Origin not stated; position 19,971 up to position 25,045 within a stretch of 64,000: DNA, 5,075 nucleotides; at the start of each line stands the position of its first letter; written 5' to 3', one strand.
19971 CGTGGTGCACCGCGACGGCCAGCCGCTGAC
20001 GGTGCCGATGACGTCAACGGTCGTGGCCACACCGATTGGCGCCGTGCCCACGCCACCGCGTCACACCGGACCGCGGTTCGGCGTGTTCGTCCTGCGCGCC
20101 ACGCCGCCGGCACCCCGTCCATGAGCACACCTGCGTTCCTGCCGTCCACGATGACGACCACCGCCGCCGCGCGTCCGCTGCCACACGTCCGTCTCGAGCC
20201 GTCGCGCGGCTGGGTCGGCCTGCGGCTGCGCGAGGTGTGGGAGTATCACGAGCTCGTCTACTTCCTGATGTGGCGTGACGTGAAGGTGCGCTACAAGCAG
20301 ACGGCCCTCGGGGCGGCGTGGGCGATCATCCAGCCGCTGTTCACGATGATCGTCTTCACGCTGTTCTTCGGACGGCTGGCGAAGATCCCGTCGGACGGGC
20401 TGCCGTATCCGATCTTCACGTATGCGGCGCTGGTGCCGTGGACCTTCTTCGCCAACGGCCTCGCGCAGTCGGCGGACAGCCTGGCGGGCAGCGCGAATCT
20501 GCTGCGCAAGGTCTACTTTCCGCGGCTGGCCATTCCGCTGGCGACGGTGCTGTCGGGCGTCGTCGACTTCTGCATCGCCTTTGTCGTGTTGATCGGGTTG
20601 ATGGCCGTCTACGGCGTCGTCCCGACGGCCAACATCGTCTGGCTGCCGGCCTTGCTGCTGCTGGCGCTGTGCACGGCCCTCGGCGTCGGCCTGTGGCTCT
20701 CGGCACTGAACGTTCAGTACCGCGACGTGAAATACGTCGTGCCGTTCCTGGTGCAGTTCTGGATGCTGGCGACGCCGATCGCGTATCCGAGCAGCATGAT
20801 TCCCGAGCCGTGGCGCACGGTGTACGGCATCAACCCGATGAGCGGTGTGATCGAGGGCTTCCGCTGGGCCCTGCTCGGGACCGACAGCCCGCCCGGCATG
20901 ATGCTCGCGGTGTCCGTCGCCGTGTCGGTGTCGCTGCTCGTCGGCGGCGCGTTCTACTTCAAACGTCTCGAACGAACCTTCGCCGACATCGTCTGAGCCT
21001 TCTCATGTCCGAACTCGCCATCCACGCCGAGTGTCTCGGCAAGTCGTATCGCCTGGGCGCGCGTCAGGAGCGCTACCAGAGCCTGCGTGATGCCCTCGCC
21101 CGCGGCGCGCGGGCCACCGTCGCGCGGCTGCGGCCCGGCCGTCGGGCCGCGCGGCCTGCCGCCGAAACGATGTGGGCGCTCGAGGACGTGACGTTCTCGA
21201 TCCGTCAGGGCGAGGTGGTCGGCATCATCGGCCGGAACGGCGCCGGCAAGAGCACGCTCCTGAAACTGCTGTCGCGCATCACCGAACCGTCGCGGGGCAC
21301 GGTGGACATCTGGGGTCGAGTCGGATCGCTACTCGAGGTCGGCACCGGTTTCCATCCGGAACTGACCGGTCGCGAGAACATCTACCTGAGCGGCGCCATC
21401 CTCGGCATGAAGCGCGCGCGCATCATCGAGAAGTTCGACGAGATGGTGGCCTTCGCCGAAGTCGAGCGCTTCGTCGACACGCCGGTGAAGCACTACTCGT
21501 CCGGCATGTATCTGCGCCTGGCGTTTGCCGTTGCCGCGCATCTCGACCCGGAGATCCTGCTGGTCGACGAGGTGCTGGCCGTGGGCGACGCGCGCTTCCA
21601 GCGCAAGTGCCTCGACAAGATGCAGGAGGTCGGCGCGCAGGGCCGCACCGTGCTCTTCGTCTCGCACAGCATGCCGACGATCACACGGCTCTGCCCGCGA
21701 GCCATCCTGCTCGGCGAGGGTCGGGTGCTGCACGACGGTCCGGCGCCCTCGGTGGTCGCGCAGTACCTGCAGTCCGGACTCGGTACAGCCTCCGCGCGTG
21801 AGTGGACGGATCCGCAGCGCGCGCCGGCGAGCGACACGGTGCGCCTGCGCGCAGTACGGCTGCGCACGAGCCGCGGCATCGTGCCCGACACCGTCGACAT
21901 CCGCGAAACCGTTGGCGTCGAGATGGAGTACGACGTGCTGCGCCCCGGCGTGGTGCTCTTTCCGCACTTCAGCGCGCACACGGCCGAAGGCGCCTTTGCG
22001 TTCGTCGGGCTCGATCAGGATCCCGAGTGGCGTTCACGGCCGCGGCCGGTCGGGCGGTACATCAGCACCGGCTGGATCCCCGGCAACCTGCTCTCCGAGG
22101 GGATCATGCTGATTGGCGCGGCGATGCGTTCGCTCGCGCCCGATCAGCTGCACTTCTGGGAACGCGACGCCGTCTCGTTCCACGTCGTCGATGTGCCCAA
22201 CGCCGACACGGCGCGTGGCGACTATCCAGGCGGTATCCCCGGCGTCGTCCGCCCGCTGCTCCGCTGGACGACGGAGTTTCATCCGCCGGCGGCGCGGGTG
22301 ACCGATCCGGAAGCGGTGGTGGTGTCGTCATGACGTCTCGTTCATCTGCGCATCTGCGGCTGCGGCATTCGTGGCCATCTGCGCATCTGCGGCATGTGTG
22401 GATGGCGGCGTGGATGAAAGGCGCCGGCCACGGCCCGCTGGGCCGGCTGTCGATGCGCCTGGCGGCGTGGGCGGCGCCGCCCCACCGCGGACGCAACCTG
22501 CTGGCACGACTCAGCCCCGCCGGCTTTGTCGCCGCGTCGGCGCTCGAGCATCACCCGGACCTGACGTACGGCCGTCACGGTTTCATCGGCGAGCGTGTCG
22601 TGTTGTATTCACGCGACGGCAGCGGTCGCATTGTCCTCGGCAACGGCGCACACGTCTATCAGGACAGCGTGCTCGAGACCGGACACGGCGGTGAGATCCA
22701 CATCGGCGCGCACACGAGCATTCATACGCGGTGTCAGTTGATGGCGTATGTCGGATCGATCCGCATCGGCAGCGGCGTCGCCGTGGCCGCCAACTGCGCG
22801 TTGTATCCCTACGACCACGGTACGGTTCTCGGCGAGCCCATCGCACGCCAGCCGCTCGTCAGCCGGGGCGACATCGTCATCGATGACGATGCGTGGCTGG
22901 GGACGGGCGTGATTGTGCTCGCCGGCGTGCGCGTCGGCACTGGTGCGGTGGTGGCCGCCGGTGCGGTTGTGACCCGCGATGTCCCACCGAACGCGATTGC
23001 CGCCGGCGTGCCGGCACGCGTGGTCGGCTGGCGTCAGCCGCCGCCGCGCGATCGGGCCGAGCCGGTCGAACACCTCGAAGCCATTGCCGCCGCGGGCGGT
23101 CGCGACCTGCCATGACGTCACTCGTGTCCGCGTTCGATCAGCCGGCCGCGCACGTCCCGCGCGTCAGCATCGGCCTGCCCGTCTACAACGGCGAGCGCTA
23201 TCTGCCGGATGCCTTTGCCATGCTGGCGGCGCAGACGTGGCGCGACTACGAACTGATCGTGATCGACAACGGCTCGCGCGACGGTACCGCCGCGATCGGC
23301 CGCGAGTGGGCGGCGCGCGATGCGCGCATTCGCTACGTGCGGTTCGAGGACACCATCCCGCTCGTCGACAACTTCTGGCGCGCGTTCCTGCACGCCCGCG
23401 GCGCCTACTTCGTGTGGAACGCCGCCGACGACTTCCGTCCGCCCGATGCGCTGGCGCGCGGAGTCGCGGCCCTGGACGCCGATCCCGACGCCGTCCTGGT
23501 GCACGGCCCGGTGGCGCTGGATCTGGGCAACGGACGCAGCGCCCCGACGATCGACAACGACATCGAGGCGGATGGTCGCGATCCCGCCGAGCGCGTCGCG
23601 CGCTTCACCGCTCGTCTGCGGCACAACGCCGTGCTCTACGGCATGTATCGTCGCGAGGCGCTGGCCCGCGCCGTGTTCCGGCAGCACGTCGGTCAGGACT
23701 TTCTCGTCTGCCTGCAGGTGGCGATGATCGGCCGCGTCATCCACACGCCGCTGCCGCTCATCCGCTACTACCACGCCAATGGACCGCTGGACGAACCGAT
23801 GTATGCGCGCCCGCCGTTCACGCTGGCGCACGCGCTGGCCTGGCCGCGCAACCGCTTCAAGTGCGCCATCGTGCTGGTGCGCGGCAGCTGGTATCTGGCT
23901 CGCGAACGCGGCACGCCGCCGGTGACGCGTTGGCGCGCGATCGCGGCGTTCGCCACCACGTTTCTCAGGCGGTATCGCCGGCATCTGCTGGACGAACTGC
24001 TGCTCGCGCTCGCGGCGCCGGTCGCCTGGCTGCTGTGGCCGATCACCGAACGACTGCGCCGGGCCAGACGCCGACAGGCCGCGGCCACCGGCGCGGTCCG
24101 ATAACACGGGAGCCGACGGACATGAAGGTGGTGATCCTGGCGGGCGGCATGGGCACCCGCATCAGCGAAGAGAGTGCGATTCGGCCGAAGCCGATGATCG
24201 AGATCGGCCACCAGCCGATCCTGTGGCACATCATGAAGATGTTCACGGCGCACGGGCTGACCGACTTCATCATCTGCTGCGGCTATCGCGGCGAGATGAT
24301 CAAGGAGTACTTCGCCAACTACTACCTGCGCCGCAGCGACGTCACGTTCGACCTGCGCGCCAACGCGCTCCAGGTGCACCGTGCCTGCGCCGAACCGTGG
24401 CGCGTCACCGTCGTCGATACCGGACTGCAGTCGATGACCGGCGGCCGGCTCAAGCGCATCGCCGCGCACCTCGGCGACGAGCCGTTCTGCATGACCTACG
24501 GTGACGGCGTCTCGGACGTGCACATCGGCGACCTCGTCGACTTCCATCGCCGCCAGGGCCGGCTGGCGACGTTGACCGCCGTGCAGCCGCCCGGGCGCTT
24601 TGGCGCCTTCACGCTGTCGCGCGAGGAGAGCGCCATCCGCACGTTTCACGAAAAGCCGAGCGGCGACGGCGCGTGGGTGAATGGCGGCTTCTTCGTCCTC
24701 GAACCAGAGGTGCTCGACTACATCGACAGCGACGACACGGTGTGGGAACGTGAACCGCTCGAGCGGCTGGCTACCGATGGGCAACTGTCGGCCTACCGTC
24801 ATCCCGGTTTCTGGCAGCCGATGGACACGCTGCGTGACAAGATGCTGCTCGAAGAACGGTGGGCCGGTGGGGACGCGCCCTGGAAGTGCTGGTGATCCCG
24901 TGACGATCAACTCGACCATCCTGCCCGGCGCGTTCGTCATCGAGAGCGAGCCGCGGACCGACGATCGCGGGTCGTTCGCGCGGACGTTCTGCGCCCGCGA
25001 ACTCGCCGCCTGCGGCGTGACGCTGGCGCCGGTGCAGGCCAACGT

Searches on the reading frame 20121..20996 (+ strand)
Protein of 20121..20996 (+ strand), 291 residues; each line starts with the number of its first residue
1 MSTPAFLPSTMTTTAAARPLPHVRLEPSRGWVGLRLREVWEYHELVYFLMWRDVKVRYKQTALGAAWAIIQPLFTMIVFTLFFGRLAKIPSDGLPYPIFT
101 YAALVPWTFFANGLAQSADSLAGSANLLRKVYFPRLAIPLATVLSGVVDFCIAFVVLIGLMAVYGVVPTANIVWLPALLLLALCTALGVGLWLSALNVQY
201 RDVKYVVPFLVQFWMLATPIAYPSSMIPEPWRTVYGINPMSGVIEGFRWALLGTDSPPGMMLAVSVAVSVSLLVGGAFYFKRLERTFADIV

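Call 40: search_protein_families(library=pfam, proteins=[window:20121-20996:+], max_evalue=0.00001)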
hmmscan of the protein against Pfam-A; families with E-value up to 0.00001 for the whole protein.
window:20121-20996:+ (291 aa): 1 family
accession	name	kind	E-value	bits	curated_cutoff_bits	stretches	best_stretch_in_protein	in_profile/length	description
PF01061.29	ABC2_membrane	-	4.9e-24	85.5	26.9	1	46-251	3-210/211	ABC-2 type transporter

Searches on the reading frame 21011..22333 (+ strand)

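Call 40: search_protein_families(library=pfam, proteins=[window:21011-22333:+], max_evalue=0.00001)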
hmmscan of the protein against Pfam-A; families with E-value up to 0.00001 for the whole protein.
window:21011-22333:+ (440 aa): 2 families
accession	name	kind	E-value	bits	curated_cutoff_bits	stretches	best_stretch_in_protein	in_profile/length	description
PF00005.33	ABC_tran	-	3.9e-21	76.5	25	1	57-188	1-135/137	ABC transporter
PF13304.12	AAA_21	-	2.8e-06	28.1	27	0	70-91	2-23/304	AAA domain, putative AbiEii toxin, Type IV TA system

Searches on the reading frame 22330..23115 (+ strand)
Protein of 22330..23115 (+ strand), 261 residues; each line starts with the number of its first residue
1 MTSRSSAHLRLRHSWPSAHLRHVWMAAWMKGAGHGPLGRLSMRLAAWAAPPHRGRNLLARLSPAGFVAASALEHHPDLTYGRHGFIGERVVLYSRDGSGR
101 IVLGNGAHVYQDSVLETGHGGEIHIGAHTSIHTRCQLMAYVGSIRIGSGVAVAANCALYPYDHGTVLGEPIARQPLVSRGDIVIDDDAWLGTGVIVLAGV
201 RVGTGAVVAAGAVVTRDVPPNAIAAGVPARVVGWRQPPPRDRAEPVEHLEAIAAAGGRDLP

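Call 40: search_protein_families(library=pfam, proteins=[window:22330-23115:+], max_evalue=0.00001)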
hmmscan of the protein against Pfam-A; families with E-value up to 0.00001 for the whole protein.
window:22330-23115:+ (261 aa): 1 family
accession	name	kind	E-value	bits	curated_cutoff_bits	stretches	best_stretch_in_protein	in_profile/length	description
PF00132.30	Hexapep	-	3.1e-08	33.4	27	1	181-216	1-36/36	Bacterial transferase hexapeptide (six repeats)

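Call 77: search_protein_families(library=ncbifam, proteins=[window:22330-23115:+], max_evalue=0.0001)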
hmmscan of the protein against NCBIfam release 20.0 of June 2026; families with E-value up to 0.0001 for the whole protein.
window:22330-23115:+ (261 aa): 37 families (the best 25 are shown)
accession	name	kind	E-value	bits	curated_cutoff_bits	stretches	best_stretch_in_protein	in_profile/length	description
TIGR03308.1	phn_thr-fam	hypoth_equivalog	3.3e-16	59.8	201.65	1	181-238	108-165/204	phosphonate metabolim protein, transferase hexapeptide repeat family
NF007797.0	PRK10502.1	subfamily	5.6e-16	58.7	192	1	123-234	73-178/183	WcaF family extracellular polysaccharide biosynthesis acetyltransferase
NF000311.1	Vat_ABCDEFH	equivalog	2.3e-15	56.7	300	1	175-235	104-164/201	Vat family streptogramin A O-acetyltransferase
NF007240.0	PRK09677.1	equivalog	2.7e-15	56.4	243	1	115-233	58-182/192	putative lipopolysaccharide biosynthesis O-acetyl transferase WbbJ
NF007076.0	PRK09527.1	equivalog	2.6e-14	53.1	347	1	114-232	67-182/203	galactoside O-acetyltransferase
TIGR03532.1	DapD_Ac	equivalog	4.2e-14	52.7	231.75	1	122-232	112-211/231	2,3,4,5-tetrahydropyridine-2,6-dicarboxylate N-acetyltransferase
NF033468.1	stregram_VatI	exception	8.7e-13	48.5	415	1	176-235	107-166/208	streptogramin A O-acetyltransferase Vat(I)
NF007499.0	PRK10092.1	equivalog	1e-12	48.3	314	1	102-232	53-180/183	maltose O-acetyltransferase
TIGR03570.1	NeuD_NnaD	subfamily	3.8e-12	46.2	160.8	1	145-230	119-202/202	NeuD/PglB/VioB family sugar acetyltransferase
TIGR04008.1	WcaF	equivalog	7.8e-12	45.4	326.3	1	142-233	90-176/180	colanic acid biosynthesis acetyltransferase WcaF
NF000101.1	stregram_VatA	exception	7.8e-12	45.3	450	1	176-232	113-169/219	streptogramin A O-acetyltransferase Vat(A)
NF000490.1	chloram_CatB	equivalog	9.7e-12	44.6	350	1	176-233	105-162/210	type B chloramphenicol O-acetyltransferase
NF050158.1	CarbAnhydGPos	equivalog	1e-11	44.8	250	1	120-232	25-140/172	gamma carbonic anhydrase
NF038307.1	EPS_acetyl_HpsU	equivalog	1.2e-11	44.6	305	1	180-231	123-174/178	hormogonium polysaccharide biosynthesis acetyltransferase HpsU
NF041874.1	EPS_EpsC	equivalog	1.2e-11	44.6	150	1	122-232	63-164/168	serine O-acetyltransferase EpsC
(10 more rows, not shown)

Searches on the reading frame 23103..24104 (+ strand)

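Call 40: search_protein_families(library=pfam, proteins=[window:23103-24104:+], max_evalue=0.00001)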
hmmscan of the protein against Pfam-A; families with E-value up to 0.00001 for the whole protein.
window:23103-24104:+ (333 aa): 1 family
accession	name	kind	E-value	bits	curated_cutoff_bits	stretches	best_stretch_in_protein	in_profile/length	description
PF00535.33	Glycos_transf_2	-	3.6e-23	82.8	23.3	1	22-155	1-132/168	Glycosyl transferase family 2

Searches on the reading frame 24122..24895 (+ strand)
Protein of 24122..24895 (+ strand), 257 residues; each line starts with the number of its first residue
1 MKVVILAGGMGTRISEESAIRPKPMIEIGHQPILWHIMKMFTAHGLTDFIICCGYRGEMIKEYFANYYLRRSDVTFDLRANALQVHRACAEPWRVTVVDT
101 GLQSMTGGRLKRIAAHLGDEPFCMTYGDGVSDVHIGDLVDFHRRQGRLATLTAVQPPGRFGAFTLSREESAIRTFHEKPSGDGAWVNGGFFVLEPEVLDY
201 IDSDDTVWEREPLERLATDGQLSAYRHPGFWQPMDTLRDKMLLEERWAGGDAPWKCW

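Call 77: search_protein_families(library=ncbifam, proteins=[window:24122-24895:+], max_evalue=0.0001)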
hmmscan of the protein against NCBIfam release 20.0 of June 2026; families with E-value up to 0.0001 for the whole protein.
window:24122-24895:+ (257 aa): 15 families
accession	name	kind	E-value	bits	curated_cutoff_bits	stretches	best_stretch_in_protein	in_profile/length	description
TIGR02623.1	G1P_cyt_trans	equivalog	1e-132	441.3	300.25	1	1-257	1-255/255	glucose-1-phosphate cytidylyltransferase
TIGR03992.1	Arch_glmU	subfamily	2.3e-21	76.1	292.1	2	1-76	1-76/393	bifunctional sugar-1-phosphate nucleotidylyltransferase/acetyltransferase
NF052502.1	man1P_GTase_Rv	exception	1.9e-19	69.8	440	2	2-66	2-66/352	mannose-1-phosphate guanylyltransferase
NF049965.1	GlMnHpPGnyltfHddC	equivalog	1.1e-16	61.2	300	1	1-86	1-85/221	D-glycero-D-manno-heptose 1-phosphate guanosyltransferase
NF041313.1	UDPGP_AglF_Halo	equivalog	9.2e-16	58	400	1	1-68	1-68/234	UTP--glucose-1-phosphate uridylyltransferase AglF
NF045761.1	NAMPUrTaseMurU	equivalog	9.3e-16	58.4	250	1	1-66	1-66/226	N-acetylmuramate alpha-1-phosphate uridylyltransferase MurU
TIGR01208.1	rmlA_long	equivalog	6.3e-12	45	320.25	1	2-203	1-184/353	glucose-1-phosphate thymidylyltransferase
NF041173.1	Sug_nt_acttase_Thmprot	equivalog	1.4e-11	44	600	1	1-203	1-178/405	bifunctional sugar-1-phosphate nucleotidylyltransferase/acetyltransferase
TIGR01099.1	galU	equivalog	2.5e-09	37.1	326.8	1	1-203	2-216/261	UTP--glucose-1-phosphate uridylyltransferase GalU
NF041135.1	IPPtranDIPPsyn_Thcocales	equivalog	5.5e-09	35.5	580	1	1-63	1-60/419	bifunctional L-myo-inositol-1-phosphate cytidylyltransferase/CDP-L-myo-inositol myo-inositolphosphotransferase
TIGR01173.1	glmU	equivalog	1.6e-06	27.2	366.85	1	1-68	1-65/452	bifunctional UDP-N-acetylglucosamine diphosphorylase/glucosamine-1-phosphate N-acetyltransferase GlmU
NF045665.1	NTPtran_DVU1551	equivalog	3.5e-06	26.3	315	1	2-67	2-62/359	DVU_1551 family NTP transferase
NF045697.1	MurNAcPUrMurU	equivalog_domain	4.3e-05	23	370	0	4-68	1-65/229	N-acetylmuramate alpha-1-phosphate uridylyltransferase MurU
TIGR02091.1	glgC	equivalog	6.4e-05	22.2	424.9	0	3-234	3-246/364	glucose-1-phosphate adenylyltransferase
NF045495.1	AdoCbiPCobY_Meth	equivalog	9.7e-05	21.9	250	0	1-71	1-68/195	adenosylcobinamide-phosphate guanylyltransferase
